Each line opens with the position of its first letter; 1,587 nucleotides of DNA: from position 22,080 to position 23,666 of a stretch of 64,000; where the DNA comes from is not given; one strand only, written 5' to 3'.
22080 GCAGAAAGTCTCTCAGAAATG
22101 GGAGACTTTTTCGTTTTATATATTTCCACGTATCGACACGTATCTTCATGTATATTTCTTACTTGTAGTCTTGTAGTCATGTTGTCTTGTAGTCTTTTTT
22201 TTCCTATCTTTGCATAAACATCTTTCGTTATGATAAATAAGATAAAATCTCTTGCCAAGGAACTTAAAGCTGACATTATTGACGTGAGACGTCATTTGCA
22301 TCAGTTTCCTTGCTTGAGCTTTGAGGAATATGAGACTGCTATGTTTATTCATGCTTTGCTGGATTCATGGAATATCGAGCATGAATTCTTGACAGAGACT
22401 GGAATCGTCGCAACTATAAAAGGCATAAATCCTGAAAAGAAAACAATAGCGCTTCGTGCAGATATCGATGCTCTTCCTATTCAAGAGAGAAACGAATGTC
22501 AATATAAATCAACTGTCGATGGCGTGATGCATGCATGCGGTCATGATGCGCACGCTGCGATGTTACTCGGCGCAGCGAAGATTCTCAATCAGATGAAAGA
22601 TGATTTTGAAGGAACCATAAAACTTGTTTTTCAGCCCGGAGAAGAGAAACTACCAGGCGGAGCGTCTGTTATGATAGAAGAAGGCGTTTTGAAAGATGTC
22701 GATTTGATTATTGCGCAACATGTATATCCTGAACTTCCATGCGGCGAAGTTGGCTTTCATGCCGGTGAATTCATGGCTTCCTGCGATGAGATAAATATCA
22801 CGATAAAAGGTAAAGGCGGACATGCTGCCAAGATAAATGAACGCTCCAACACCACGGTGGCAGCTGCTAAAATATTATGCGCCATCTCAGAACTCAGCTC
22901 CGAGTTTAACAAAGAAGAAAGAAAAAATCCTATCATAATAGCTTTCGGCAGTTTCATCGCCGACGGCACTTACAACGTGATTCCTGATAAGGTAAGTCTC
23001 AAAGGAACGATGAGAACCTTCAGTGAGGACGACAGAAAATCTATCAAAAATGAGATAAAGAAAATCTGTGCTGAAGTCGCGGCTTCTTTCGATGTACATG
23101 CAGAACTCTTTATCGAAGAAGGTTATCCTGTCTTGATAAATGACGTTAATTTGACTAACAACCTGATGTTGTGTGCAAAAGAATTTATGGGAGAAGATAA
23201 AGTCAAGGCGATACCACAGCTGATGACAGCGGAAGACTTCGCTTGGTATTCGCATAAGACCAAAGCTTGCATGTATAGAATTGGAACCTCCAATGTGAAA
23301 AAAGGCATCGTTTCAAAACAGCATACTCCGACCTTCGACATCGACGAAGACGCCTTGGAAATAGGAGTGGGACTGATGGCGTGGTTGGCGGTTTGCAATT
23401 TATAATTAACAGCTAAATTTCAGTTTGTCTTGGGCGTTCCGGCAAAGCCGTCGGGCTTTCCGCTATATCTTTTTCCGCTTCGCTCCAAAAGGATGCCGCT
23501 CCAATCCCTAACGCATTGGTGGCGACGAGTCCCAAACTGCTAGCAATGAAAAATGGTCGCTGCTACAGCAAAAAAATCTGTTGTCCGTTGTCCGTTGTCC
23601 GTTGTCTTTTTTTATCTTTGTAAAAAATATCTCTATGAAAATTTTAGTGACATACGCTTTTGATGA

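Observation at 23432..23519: GC-rich 85-100 nt interspersed element in four copies and both orientations, always next to stutter words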

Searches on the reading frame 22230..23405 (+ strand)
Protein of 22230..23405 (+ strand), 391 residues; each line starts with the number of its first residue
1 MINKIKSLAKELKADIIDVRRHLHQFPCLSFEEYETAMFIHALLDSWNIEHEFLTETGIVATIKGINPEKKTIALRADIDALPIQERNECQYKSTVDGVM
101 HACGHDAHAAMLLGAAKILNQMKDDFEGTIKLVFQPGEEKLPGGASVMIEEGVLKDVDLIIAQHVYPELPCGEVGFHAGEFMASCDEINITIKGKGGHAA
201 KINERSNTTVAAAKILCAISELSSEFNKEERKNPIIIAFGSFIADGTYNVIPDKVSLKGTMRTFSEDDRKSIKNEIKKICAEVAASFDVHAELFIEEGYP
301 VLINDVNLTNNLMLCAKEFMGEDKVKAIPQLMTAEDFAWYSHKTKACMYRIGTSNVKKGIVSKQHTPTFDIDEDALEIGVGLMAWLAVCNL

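Call 17: find_encoding_contigs(protein=window:22230-23405:+, flank=3000, max_places=6)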
Protein window:22230-23405:+ (391 aa): no gene with exactly this product is on record in the collection.

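Call 18: search_protein_families(library=pfam, proteins=[window:22230-23405:+])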
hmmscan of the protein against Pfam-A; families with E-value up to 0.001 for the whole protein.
window:22230-23405:+ (391 aa): 2 families
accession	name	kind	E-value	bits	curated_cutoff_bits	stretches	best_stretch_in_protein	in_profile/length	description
PF01546.33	Peptidase_M20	-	5.2e-40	138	24.6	1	74-384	1-201/206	Peptidase family M20/M25/M40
PF07687.19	M20_dimer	-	4.5e-09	36.7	21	1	188-285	9-104/107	Peptidase dimerisation domain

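Call 58: find_homologous_proteins(query=window:22230-23405:+, max_evalue=1e-150)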
Query window:22230-23405:+ (391 aa): 312 proteins with E <= 1e-150 among 8000 candidates; the best 120 are listed.
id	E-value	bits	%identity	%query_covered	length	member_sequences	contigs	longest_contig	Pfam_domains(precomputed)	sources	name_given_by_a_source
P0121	3.0e-254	861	96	100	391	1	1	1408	PF01546.34,PF07687.20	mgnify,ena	mgnify:FL=1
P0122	9.2e-254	859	96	100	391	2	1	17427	PF01546.34,PF07687.20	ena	-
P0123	1.2e-252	856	96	100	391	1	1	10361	PF01546.34,PF07687.20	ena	-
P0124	7.8e-252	853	95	100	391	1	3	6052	PF01546.34,PF07687.20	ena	-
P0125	1.7e-244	829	94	100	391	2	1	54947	PF01546.34,PF07687.20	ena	-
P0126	2.4e-243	825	93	100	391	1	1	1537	PF01546.34,PF07687.20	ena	-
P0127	4.1e-243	824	93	100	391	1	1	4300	PF01546.34,PF07687.20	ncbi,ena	-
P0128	2.2e-242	822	93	99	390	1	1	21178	PF01546.34,PF07687.20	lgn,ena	-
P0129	3.1e-242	821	93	100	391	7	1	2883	PF01546.34,PF07687.20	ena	-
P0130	4.6e-242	821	92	100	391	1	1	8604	PF01546.34,PF07687.20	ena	-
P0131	5.8e-242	820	92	100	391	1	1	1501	PF01546.34,PF07687.20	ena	-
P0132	9.8e-242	820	93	100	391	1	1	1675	PF01546.34,PF07687.20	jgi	jgi:amidohydrolase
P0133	1.1e-241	819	93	100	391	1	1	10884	PF01546.34,PF07687.20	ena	-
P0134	1.4e-241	819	93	100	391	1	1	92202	PF01546.34,PF07687.20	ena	-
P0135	1.6e-241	819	93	100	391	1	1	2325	PF01546.34,PF07687.20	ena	-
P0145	1.0e-239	813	92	100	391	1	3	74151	PF01546.34,PF07687.20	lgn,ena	-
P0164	5.1e-231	784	88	100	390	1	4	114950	PF01546.34,PF07687.20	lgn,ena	-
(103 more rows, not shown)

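Call 59: find_encoding_contigs(protein=P0122, flank=1500, max_places=2)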
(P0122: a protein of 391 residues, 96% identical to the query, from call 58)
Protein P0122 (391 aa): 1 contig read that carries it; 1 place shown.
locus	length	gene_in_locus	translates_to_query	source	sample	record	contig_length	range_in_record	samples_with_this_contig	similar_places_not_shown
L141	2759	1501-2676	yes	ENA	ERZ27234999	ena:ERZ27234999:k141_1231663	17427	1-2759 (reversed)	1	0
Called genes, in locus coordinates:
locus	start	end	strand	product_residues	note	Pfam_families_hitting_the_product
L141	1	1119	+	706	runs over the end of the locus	PF13567:DUF4131, PF03772:Competence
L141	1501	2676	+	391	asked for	PF01546:Peptidase_M20, PF07687:M20_dimer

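Call 60: find_encoding_contigs(protein=P0134, flank=1500, max_places=2)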
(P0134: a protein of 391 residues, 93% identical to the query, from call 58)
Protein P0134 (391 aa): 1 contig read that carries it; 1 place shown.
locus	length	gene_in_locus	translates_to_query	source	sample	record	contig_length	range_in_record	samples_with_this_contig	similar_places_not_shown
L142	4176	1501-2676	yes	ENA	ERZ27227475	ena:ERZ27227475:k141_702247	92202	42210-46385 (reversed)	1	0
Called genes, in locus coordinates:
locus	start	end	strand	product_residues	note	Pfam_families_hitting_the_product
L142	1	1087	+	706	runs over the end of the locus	PF13567:DUF4131, PF03772:Competence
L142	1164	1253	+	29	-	-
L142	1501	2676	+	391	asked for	PF01546:Peptidase_M20, PF07687:M20_dimer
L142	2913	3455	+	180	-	PF01048:PNP_UDP_1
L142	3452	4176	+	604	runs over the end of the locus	PF08497:Radical_SAM_N, PF04055:Radical_SAM (weak), PF11842:DUF3362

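Call 61: find_encoding_contigs(protein=P0145, flank=1500, max_places=3)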
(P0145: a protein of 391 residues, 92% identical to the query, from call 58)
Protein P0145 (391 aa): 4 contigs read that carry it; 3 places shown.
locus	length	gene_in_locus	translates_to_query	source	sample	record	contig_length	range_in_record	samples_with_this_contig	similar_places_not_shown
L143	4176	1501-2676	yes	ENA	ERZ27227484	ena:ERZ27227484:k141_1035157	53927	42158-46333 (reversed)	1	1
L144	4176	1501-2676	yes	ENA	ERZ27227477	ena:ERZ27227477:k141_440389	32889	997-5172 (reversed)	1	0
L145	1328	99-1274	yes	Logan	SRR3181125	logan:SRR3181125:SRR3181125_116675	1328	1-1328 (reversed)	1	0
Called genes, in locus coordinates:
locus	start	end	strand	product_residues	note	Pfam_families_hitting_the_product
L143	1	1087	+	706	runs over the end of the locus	PF13567:DUF4131, PF03772:Competence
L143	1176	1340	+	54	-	-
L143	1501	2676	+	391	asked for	PF01546:Peptidase_M20, PF07687:M20_dimer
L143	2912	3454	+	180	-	PF01048:PNP_UDP_1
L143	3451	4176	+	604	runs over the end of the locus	PF08497:Radical_SAM_N, PF04055:Radical_SAM (weak), PF11842:DUF3362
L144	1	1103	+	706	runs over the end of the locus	PF13567:DUF4131, PF03772:Competence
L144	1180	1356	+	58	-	-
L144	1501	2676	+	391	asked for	PF01546:Peptidase_M20, PF07687:M20_dimer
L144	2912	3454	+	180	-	PF01048:PNP_UDP_1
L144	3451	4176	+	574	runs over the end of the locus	?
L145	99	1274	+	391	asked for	PF01546:Peptidase_M20, PF07687:M20_dimer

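Call 62: find_encoding_contigs(protein=P0164, flank=1500, max_places=3)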
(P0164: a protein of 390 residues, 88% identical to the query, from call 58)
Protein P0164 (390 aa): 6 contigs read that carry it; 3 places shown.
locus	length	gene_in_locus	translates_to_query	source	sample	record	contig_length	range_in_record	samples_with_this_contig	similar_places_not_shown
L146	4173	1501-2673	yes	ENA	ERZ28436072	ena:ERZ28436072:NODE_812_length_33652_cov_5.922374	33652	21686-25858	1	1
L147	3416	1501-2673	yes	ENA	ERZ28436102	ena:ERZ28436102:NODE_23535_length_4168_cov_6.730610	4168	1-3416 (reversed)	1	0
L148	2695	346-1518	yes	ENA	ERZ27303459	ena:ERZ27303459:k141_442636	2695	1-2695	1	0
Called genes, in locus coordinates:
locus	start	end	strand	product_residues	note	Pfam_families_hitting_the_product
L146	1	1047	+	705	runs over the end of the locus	PF13567:DUF4131, PF03772:Competence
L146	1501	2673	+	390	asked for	PF01546:Peptidase_M20, PF07687:M20_dimer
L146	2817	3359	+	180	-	PF01048:PNP_UDP_1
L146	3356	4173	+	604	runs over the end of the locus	PF08497:Radical_SAM_N, PF04055:Radical_SAM (weak), PF11842:DUF3362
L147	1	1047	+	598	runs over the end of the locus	?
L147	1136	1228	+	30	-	-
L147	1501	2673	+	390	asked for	PF01546:Peptidase_M20, PF07687:M20_dimer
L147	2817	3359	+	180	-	PF01048:PNP_UDP_1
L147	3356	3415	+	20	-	?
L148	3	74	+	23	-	?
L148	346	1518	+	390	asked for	PF01546:Peptidase_M20, PF07687:M20_dimer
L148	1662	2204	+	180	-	PF01048:PNP_UDP_1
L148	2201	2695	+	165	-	?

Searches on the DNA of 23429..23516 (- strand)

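Call 45: build_rna_model(alignment_id=A4, structure=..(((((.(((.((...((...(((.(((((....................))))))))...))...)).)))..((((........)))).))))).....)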
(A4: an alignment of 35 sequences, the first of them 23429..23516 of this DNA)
Model R1 built from alignment A4 (35 sequences, 102 columns); structure: as given.
model positions 89; base pairs 24; branch points 1; effective number of sequences 1.23; information 0.641 bits per position. Calibrated on 0.2 Mb of random sequence (short: E-values are rough).
structure used (alignment columns):
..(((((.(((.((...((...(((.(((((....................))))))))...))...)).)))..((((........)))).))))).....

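Call 46: search_with_rna_model(model_id=R1, sources=[window, L001, L002, L004, L006, L007, L008, L009, L010, L011, L012, L013, L015, L016, L017, L019, L020, L021, L022, L023, L024, L026, L027, L028, L029, L031, L032, L033, L036, L037, L038, L039, L042, L043, L044, L046, L047, L048, L049, L051, L052, L055, L056, L057, L058, L060, L061, L062, L063, L064, L065, L066, L067, L068, L071, L075, L076, L077, L078, L079, L081, L082, L083, L084, L086, L087, L088, L089, L091, L094, L096, L097, L099, L100, L101, L102, L104, L105, L106, L107, L109, L111, L112, L113, L114, L121, L122, L123, L124, L128, L131, L132, L133], max_evalue=0.01, make_alignment=true)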
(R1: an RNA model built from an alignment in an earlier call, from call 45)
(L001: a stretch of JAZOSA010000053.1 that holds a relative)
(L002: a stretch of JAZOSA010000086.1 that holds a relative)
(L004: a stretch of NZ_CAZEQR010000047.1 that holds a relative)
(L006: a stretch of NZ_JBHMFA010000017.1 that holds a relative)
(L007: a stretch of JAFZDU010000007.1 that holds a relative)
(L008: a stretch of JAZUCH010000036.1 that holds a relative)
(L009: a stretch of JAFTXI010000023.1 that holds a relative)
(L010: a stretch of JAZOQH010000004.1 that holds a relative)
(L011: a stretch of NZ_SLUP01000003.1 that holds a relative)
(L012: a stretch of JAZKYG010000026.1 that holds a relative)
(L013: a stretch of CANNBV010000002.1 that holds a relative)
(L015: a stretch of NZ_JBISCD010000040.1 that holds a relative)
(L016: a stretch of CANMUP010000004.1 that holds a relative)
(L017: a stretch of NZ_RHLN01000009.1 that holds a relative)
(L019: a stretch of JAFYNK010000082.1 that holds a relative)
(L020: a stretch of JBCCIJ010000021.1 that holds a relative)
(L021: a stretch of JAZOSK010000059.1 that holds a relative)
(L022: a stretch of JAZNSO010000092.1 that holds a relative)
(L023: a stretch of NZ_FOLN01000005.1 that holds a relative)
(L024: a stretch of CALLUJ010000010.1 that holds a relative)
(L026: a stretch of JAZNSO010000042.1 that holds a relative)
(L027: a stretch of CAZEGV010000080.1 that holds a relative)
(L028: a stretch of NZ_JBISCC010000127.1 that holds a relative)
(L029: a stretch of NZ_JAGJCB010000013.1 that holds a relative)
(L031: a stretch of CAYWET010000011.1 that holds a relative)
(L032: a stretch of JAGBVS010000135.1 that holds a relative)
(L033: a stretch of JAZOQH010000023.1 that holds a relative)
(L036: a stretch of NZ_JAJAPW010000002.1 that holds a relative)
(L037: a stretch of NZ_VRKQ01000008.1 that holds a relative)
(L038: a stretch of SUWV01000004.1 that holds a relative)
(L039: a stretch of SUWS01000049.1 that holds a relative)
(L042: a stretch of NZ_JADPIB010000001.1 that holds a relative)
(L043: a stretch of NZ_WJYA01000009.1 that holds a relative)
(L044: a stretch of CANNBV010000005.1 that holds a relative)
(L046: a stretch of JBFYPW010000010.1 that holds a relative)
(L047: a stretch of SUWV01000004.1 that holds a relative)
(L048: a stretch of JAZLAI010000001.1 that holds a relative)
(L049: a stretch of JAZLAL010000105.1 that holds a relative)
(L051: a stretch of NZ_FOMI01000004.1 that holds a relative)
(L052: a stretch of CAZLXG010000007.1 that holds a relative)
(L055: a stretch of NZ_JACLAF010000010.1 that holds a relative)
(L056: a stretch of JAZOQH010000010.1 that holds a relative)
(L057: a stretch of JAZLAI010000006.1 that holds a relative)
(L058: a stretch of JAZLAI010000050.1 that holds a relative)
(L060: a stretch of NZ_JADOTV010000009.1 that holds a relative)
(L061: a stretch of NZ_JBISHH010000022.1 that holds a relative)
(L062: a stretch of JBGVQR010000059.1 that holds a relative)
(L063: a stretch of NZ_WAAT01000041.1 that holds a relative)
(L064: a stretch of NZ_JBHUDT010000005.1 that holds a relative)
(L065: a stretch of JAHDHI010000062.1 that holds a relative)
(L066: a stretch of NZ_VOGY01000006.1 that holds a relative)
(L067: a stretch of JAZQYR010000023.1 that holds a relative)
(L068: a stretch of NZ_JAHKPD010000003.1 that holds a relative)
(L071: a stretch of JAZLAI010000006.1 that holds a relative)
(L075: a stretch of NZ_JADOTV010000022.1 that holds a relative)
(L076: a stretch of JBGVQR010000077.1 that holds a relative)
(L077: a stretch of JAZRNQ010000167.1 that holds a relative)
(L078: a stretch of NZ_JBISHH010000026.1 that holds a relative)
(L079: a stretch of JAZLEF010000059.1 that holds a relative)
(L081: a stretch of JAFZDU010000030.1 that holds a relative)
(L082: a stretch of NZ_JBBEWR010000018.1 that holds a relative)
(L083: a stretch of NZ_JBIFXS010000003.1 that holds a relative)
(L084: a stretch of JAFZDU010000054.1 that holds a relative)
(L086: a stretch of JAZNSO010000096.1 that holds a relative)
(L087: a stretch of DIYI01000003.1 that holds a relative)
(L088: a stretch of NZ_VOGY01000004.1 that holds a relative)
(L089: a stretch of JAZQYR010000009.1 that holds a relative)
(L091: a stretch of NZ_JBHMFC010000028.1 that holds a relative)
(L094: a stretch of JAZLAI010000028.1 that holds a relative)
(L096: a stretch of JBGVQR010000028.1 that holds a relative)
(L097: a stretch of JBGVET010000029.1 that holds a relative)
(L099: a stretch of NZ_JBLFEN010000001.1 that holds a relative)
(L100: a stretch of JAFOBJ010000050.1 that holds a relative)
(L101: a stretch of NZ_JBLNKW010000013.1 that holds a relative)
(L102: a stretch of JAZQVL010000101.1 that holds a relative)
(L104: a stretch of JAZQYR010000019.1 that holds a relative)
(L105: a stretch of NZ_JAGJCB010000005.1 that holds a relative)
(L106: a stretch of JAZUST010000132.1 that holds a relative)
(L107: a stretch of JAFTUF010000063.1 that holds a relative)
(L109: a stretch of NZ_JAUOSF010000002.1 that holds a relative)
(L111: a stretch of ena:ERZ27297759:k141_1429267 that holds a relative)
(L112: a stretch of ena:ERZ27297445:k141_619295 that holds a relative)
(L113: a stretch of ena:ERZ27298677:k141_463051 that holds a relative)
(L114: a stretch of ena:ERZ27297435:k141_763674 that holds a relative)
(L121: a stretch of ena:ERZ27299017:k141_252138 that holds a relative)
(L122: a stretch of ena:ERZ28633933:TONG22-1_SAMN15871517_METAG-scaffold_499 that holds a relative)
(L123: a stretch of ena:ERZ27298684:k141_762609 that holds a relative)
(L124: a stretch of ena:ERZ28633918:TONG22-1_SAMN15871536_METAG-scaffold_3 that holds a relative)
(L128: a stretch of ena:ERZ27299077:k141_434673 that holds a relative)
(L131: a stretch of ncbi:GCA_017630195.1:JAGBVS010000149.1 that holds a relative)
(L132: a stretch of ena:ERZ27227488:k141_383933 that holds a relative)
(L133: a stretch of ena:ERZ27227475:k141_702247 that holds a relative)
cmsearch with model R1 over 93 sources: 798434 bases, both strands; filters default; matches with E-value up to 0.01: 101.
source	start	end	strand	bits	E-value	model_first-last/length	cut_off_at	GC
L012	6437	6525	+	110.2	1.5e-25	1-89/89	no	0.54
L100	1216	1304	+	109.4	2.4e-25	1-89/89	no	0.54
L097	1717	1805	-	107.9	6.1e-25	1-89/89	no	0.56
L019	638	726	+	107.7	6.7e-25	1-89/89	no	0.53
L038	2565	2653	-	107.5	7.6e-25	1-89/89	no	0.57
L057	6071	6159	+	107.2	9.2e-25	1-89/89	no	0.55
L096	12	99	+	106.9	1.1e-24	1-89/89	no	0.57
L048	6901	6988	+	106.4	1.5e-24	1-89/89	no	0.56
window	23429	23516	-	106.4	1.5e-24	1-89/89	no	0.56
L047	7650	7736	-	106.4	1.5e-24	1-89/89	no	0.55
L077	869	956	-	106.1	1.8e-24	1-89/89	no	0.56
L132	4482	4569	-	105.8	2.2e-24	1-89/89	no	0.58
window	35465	35552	+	105.4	2.7e-24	1-89/89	no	0.56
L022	4225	4311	+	105.4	2.8e-24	1-89/89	no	0.55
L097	4890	4976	-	103.8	7.3e-24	1-89/89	no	0.59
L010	5435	5522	-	103.3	1e-23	1-89/89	no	0.57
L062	2141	2228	-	103.1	1.1e-23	1-89/89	no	0.53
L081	7591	7678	+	101.8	2.4e-23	1-89/89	no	0.59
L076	3376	3461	-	98.8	1.5e-22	1-89/89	no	0.56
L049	1428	1513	+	97.1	4.1e-22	1-89/89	no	0.56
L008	5613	5710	+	96.4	6.5e-22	1-89/89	no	0.58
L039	848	944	+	95.9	8.7e-22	1-89/89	no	0.59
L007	6609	6707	+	94.9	1.6e-21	1-89/89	no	0.58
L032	396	494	+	94.7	1.8e-21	1-89/89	no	0.6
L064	718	804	-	94.4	2.1e-21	1-89/89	no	0.49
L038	4817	4949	-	93.7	3.3e-21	1-89/89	no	0.57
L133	4277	4374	-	92.7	6.1e-21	1-89/89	no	0.59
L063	2637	2721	-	92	9.1e-21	1-89/89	no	0.47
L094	320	419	+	92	9.2e-21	1-89/89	no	0.58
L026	4258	4354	+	92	9.3e-21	1-89/89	no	0.61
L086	966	1062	+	91.4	1.3e-20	1-89/89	no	0.61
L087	7128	7215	+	91.1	1.6e-20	1-89/89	no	0.56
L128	5078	5176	-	90.9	1.8e-20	1-89/89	no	0.6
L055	7162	7252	+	90.2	2.7e-20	1-89/89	no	0.46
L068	2776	2866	+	90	3.1e-20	1-89/89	no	0.47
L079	941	1055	+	89.1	5.3e-20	1-89/89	no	0.58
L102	1620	1735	+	89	5.8e-20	1-89/89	no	0.6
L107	1942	2044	+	88.1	9.6e-20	1-89/89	no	0.58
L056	2828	2942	+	87.9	1.1e-19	1-89/89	no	0.6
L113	2713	2822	+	86.6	2.5e-19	1-89/89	no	0.58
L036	585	678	+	86.2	3.2e-19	1-89/89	no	0.51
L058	1860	1974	+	85.8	3.9e-19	1-89/89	no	0.59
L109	5768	5856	-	85.3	5.2e-19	1-89/89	no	0.47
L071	4043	4157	+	84.8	7.4e-19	1-89/89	no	0.63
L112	2691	2801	+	84.3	9.8e-19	1-89/89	no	0.59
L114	2693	2803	+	84.3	9.8e-19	1-89/89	no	0.59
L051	3547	3641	+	84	1.1e-18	1-89/89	no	0.43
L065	4462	4547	+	83.9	1.3e-18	1-89/89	no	0.48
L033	577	723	-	83.1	2e-18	1-89/89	no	0.54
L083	5852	5978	-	82.7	2.5e-18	1-89/89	no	0.39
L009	6779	6950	+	82.6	2.7e-18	1-89/89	no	0.61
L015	2323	2405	-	80.7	8.9e-18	1-89/89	no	0.46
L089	393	543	-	79.9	1.4e-17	1-89/89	no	0.53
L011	7021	7172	+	79.7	1.6e-17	1-89/89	no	0.39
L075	1883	1986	-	78.5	3.2e-17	1-89/89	no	0.43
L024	1660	1761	-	77.9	4.7e-17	1-89/89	no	0.45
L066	5926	6086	-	77.8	4.9e-17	1-89/89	no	0.37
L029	3744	3895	-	77.8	4.9e-17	1-89/89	no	0.37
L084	571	682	-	77.6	5.8e-17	1-89/89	no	0.59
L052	4031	4181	-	77.3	6.6e-17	1-89/89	no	0.39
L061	4793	4952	-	77.3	6.6e-17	1-89/89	no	0.37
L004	1511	1682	-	77.1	7.8e-17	1-89/89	no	0.42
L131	4458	4623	-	76.8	9.2e-17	1-89/89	no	0.54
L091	5854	6029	-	76.4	1.2e-16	1-89/89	no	0.46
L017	6587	6686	-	76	1.5e-16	1-89/89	no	0.45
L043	3062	3168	-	75.9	1.6e-16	1-89/89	no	0.45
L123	3629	3777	-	75.6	1.9e-16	1-89/89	no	0.56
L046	7277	7386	-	74.3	4.2e-16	1-89/89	no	0.42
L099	3926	4085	-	74.2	4.6e-16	1-89/89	no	0.44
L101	6028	6144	+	73.9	5.3e-16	1-89/89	no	0.46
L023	4338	4492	-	73.7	6e-16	1-89/89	no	0.38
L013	6272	6368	+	72.7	1.1e-15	1-89/89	no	0.53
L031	5701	5870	-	72.6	1.1e-15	1-89/89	no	0.53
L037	589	721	-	72.5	1.2e-15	1-89/89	no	0.47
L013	485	589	-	72.3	1.4e-15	1-89/89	no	0.48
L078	3276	3443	-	71.3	2.6e-15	1-89/89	no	0.39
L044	1485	1651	+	68.9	1.1e-14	1-89/89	no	0.46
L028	1217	1376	-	68.4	1.4e-14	1-89/89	no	0.4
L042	2960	3072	-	66.4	4.8e-14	1-89/89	no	0.45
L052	6595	6751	+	65.9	6.8e-14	1-89/89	no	0.38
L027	3107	3238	+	63.3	3.2e-13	1-89/89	no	0.39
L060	3112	3261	+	62.3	6e-13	1-89/89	no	0.42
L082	645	731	-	61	1.3e-12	1-89/89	no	0.56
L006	1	75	+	52.2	2.7e-10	17-89/89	5'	0.48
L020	4535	4647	-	52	3e-10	1-89/89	no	0.46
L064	4470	4565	+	51.8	3.4e-10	1-89/89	no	0.56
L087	216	311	-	48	3.5e-09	1-89/89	no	0.6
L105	3955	4042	-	43.1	6.5e-08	1-89/89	no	0.44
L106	3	84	+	37.5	1.9e-06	1-89/89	no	0.6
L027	1791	1971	-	36.6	3.5e-06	1-89/89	no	0.36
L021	2519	2611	+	31.2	9.1e-05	1-89/89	no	0.55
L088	7931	8000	-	30.6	0.00013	31-89/89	5'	0.43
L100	4295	4372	+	29.9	0.00019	1-89/89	no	0.55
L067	5058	5125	-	29.4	0.00026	1-89/89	no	0.57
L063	4813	4925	+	28.4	0.00048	1-89/89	no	0.44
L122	3725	3873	-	28.4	0.00048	1-89/89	no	0.52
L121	3652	3718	-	28.4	0.0005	1-89/89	no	0.58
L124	3652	3718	-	28.4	0.0005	1-89/89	no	0.58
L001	4805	4878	+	26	0.0022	1-89/89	no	0.57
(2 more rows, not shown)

Alignment A5: 101 matches aligned to the model, 240 columns, each read 5' to 3' on its own strand. Consensus structure (alignment columns), stored with it:
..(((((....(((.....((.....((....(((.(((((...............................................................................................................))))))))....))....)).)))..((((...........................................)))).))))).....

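Call 74: search_with_rna_model(model_id=R1, sources=[L150, L151, L152, L153, L154, L155, L156, L157, L158, L159, L142, L143, L146], max_evalue=0.01)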
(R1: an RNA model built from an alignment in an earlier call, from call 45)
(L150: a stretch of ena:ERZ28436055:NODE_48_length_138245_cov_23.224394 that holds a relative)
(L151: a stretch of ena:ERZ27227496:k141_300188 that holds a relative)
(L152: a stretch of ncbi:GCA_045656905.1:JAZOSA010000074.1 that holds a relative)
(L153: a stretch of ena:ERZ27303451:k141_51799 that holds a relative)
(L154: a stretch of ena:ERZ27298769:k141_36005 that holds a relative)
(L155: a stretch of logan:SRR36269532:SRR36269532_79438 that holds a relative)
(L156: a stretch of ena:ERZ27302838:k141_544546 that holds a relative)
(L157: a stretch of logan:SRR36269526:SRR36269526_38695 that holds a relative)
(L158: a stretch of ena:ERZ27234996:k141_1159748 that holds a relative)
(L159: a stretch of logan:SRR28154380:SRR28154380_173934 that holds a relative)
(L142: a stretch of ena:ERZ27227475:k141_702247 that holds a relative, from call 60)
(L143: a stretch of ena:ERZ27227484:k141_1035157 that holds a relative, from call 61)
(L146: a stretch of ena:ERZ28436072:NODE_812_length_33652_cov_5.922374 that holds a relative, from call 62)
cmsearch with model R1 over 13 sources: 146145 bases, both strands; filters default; matches with E-value up to 0.01: 15.
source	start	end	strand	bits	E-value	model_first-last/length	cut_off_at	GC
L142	2700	2788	-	108.4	8.2e-26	1-89/89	no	0.56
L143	2700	2787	-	103.9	1.2e-24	1-89/89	no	0.55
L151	9732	9819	-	99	2.5e-23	1-89/89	no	0.57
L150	21121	21280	-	90.7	3.8e-21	1-89/89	no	0.52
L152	9679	9818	-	81.2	1.2e-18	1-89/89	no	0.49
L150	9663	9818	-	80.1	2.2e-18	1-89/89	no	0.53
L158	4693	4846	-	79.7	2.8e-18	1-89/89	no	0.5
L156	1347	1502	-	79.6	3e-18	1-89/89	no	0.55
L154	4553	4708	-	79.5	3.3e-18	1-89/89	no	0.54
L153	9635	9790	-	76.3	2.3e-17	1-89/89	no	0.56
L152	14952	15105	+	75.8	3e-17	1-89/89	no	0.57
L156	6638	6791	+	75.1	4.8e-17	1-89/89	no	0.57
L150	16971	17047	+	26.7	0.00025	1-89/89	no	0.55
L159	1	27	-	25.8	0.00043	1-27/89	3'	0.59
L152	19225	19253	-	24.1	0.0012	60-89/89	5'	0.69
